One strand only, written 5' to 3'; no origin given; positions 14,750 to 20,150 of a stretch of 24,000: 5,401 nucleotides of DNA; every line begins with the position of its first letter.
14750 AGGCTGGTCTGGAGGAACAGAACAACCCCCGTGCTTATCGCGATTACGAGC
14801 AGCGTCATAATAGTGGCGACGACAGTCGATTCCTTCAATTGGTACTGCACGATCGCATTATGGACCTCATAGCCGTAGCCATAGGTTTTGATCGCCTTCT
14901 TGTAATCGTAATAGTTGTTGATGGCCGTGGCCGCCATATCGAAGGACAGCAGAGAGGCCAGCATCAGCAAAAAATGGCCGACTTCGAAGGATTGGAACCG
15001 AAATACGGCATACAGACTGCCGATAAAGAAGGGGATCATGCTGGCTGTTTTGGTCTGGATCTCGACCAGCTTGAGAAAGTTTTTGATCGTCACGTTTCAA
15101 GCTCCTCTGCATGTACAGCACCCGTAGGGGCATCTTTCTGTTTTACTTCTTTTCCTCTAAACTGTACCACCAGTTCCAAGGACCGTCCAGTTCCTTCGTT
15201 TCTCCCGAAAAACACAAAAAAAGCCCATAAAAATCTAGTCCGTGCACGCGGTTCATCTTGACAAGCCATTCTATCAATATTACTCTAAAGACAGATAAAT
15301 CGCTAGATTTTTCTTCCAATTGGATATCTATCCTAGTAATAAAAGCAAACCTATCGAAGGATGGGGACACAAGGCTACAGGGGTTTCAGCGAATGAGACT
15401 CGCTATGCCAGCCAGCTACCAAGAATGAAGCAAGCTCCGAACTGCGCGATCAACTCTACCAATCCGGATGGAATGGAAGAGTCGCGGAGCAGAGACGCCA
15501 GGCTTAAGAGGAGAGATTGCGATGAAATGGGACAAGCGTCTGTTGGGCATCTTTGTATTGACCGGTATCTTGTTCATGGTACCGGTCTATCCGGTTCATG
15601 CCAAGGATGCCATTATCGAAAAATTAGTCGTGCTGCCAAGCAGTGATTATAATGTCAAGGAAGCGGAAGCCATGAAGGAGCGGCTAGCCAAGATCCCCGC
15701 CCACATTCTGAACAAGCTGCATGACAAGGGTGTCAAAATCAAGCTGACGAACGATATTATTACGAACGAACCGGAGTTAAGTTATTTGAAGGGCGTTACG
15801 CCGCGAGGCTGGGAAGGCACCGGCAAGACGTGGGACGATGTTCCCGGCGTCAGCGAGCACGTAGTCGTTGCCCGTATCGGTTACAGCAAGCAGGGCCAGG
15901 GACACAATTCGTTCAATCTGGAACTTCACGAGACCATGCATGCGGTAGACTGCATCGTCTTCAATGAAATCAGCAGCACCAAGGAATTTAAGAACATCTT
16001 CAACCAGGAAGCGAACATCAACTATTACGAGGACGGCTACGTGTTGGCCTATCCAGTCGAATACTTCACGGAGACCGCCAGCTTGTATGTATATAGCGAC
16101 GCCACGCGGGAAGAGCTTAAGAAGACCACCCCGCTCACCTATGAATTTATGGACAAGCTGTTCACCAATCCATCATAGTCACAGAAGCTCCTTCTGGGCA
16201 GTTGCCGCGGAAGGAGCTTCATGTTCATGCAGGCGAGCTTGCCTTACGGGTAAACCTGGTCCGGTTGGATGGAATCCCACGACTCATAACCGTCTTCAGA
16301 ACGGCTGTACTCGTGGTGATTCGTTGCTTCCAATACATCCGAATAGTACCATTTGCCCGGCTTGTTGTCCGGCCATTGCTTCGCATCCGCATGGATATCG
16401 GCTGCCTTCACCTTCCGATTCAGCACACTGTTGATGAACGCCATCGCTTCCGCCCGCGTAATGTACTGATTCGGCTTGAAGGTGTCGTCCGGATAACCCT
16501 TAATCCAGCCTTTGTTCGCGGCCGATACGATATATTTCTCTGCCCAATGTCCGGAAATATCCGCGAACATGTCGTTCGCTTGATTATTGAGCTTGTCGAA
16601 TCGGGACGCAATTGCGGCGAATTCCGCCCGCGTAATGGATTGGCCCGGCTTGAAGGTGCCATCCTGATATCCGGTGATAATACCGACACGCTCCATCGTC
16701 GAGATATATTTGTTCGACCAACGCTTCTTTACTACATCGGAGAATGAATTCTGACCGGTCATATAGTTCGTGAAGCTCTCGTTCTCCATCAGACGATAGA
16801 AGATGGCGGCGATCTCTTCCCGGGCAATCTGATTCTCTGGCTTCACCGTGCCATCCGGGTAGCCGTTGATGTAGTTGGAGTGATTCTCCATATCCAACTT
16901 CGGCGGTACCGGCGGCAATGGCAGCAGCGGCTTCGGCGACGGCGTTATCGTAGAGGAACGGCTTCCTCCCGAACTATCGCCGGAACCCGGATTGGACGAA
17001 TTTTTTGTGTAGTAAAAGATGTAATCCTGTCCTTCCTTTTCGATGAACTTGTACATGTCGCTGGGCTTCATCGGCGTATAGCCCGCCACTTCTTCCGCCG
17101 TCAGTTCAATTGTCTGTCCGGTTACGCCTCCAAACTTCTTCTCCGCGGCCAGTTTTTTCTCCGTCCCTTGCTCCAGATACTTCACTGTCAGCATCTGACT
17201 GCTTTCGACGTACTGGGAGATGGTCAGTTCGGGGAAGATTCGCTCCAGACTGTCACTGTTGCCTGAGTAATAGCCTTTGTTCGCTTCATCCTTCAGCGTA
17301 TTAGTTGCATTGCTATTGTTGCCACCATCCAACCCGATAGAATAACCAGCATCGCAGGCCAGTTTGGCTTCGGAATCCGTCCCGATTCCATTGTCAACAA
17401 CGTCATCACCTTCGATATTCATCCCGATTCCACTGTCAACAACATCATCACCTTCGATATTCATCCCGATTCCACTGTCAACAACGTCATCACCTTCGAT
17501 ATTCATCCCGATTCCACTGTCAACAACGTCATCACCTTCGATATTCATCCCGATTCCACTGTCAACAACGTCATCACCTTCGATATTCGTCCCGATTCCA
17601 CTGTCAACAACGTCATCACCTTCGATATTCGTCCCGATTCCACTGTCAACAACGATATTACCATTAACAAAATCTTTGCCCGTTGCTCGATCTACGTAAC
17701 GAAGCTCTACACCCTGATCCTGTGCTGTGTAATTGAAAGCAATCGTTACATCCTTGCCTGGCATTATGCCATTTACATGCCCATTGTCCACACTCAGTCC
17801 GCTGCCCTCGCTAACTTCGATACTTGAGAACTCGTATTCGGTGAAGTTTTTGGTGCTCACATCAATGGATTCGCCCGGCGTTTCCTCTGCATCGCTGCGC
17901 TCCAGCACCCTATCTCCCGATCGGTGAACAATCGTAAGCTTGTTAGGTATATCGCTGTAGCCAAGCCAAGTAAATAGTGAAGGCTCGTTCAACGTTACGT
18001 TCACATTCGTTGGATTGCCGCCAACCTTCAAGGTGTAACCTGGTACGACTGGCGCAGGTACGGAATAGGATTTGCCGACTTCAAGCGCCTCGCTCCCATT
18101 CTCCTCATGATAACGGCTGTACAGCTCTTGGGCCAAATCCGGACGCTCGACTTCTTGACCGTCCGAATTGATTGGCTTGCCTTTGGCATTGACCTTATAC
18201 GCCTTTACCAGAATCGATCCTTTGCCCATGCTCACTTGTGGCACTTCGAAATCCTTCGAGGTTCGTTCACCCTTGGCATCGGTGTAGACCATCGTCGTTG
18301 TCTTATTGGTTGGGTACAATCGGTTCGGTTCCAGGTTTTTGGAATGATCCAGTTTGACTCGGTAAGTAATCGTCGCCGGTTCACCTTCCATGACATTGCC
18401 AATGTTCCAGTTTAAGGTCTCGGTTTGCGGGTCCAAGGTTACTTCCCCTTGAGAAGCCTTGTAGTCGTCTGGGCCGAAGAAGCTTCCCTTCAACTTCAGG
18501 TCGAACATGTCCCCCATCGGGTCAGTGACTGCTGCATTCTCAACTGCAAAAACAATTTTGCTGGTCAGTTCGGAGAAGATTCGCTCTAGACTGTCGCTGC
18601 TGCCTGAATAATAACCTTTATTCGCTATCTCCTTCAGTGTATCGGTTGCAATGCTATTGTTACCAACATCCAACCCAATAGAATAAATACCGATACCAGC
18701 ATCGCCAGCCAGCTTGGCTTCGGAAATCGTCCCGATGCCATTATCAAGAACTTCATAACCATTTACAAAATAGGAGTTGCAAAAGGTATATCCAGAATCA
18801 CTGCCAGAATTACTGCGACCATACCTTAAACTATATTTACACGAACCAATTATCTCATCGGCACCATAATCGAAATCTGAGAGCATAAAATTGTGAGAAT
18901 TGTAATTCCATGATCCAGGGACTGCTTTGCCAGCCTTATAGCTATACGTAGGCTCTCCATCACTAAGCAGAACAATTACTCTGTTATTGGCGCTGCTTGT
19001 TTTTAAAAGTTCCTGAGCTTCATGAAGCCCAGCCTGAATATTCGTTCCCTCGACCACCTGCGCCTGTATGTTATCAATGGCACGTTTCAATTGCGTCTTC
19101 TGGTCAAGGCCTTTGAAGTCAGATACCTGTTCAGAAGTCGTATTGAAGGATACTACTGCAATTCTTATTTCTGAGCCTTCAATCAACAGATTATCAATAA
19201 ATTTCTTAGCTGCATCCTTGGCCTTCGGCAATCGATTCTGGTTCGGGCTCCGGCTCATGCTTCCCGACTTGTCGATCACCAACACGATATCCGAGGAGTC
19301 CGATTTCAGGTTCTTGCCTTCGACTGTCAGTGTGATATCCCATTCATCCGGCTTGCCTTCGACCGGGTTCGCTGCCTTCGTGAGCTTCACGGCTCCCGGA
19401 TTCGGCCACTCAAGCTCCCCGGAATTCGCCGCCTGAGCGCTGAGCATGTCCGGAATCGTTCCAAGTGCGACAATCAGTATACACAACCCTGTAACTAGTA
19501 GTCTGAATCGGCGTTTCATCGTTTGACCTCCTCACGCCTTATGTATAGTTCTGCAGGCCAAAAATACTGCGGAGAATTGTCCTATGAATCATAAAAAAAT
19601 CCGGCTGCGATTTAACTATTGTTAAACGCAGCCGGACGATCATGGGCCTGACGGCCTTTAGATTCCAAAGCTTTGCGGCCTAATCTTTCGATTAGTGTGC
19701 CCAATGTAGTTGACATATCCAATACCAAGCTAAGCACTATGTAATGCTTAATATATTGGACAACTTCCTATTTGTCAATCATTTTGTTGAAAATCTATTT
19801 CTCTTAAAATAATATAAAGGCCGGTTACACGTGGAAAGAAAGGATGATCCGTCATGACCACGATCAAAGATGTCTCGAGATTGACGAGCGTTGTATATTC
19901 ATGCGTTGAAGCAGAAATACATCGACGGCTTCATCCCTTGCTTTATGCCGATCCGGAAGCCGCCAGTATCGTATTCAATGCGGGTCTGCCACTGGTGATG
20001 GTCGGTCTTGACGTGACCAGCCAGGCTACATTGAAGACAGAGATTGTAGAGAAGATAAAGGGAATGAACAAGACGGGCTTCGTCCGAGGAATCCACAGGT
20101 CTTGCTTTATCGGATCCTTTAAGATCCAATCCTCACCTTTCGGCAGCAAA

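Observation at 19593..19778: Complete c-di-GMP-I riboswitch unit (promoter, aptamer, overlapping terminator) in front of the adhesin gene; predicted ON switch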

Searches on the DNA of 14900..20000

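Call 45: search_rna_families(source=window, start=14900, end=20000, threshold=evalue, max_evalue=1)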
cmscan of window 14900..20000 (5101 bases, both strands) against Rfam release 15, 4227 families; matches with E-value up to 1: 3.
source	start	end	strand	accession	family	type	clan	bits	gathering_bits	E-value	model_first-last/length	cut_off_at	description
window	19624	19711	-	RF01051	c-di-GMP-I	Cis-reg; riboswitch;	CL00126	62.6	35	5.9e-11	1-87/87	no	c-di-GMP-I riboswitch aptamer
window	15334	15423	+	RF01051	c-di-GMP-I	Cis-reg; riboswitch;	CL00126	54.6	35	5.3e-09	1-87/87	no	c-di-GMP-I riboswitch aptamer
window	19709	19815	-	RF00402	SNORA25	Gene; snRNA; snoRNA; HACA-box;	-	23.9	85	0.74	1-128/128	no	Small nucleolar RNA SNORA25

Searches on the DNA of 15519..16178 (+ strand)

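Call 19: search_rna_families(sources=[L001, L002, L003, L004, L005, L010, L006], threshold=gathering)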
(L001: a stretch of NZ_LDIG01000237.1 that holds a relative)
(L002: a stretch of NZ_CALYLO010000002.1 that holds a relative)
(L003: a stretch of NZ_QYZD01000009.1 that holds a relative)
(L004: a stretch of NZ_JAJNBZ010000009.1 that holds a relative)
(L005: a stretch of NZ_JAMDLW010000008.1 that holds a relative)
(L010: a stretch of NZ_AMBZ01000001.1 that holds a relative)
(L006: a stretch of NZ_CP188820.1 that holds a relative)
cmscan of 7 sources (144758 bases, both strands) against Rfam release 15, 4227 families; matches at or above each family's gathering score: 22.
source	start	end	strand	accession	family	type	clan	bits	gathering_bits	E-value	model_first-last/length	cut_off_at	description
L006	9692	9778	+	RF01051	c-di-GMP-I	Cis-reg; riboswitch;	CL00126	80.7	35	6.3e-14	1-87/87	no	c-di-GMP-I riboswitch aptamer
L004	9651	9739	+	RF01051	c-di-GMP-I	Cis-reg; riboswitch;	CL00126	79.6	35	1.2e-13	1-87/87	no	c-di-GMP-I riboswitch aptamer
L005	9653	9741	+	RF01051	c-di-GMP-I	Cis-reg; riboswitch;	CL00126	79.6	35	1.2e-13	1-87/87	no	c-di-GMP-I riboswitch aptamer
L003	9868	9955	+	RF01051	c-di-GMP-I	Cis-reg; riboswitch;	CL00126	78.6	35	2.1e-13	1-87/87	no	c-di-GMP-I riboswitch aptamer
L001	9846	9933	+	RF01051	c-di-GMP-I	Cis-reg; riboswitch;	CL00126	78.5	35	2.1e-13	1-87/87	no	c-di-GMP-I riboswitch aptamer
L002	9848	9935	+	RF01051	c-di-GMP-I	Cis-reg; riboswitch;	CL00126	78.5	35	2.1e-13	1-87/87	no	c-di-GMP-I riboswitch aptamer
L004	9840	9925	+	RF01051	c-di-GMP-I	Cis-reg; riboswitch;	CL00126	78.4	35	2.2e-13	1-87/87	no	c-di-GMP-I riboswitch aptamer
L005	9842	9927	+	RF01051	c-di-GMP-I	Cis-reg; riboswitch;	CL00126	78.4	35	2.2e-13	1-87/87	no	c-di-GMP-I riboswitch aptamer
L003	9673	9762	+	RF01051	c-di-GMP-I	Cis-reg; riboswitch;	CL00126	77.1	35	4.8e-13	1-87/87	no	c-di-GMP-I riboswitch aptamer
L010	9676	9761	+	RF01051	c-di-GMP-I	Cis-reg; riboswitch;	CL00126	77.1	35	4.8e-13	1-87/87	no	c-di-GMP-I riboswitch aptamer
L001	9652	9741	+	RF01051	c-di-GMP-I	Cis-reg; riboswitch;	CL00126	76.7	35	5.9e-13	1-87/87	no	c-di-GMP-I riboswitch aptamer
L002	9653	9742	+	RF01051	c-di-GMP-I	Cis-reg; riboswitch;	CL00126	76.2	35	7.8e-13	1-87/87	no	c-di-GMP-I riboswitch aptamer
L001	1571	1678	+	RF00059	TPP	Cis-reg; riboswitch;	-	75.8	54.3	8.6e-13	1-105/105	no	TPP riboswitch aptamer (THI element)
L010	9864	9949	+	RF01051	c-di-GMP-I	Cis-reg; riboswitch;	CL00126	74.3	35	2.3e-12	1-87/87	no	c-di-GMP-I riboswitch aptamer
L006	9888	9975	+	RF01051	c-di-GMP-I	Cis-reg; riboswitch;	CL00126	72.8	35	5.2e-12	1-87/87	no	c-di-GMP-I riboswitch aptamer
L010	14904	14991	-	RF01051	c-di-GMP-I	Cis-reg; riboswitch;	CL00126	69.4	35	3.5e-11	1-87/87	no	c-di-GMP-I riboswitch aptamer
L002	14757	14844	-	RF01051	c-di-GMP-I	Cis-reg; riboswitch;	CL00126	65.4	35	3.3e-10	1-87/87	no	c-di-GMP-I riboswitch aptamer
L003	15998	16085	-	RF01051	c-di-GMP-I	Cis-reg; riboswitch;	CL00126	64.1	35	6.9e-10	1-87/87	no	c-di-GMP-I riboswitch aptamer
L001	15153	15240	-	RF01051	c-di-GMP-I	Cis-reg; riboswitch;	CL00126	63.7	35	8.8e-10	1-87/87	no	c-di-GMP-I riboswitch aptamer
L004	15468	15556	-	RF01051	c-di-GMP-I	Cis-reg; riboswitch;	CL00126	62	35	2.3e-09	1-87/87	no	c-di-GMP-I riboswitch aptamer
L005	15739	15827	-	RF01051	c-di-GMP-I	Cis-reg; riboswitch;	CL00126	58.3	35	1.8e-08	1-87/87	no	c-di-GMP-I riboswitch aptamer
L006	16241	16334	-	RF01051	c-di-GMP-I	Cis-reg; riboswitch;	CL00126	52.2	35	5.7e-07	1-87/87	no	c-di-GMP-I riboswitch aptamer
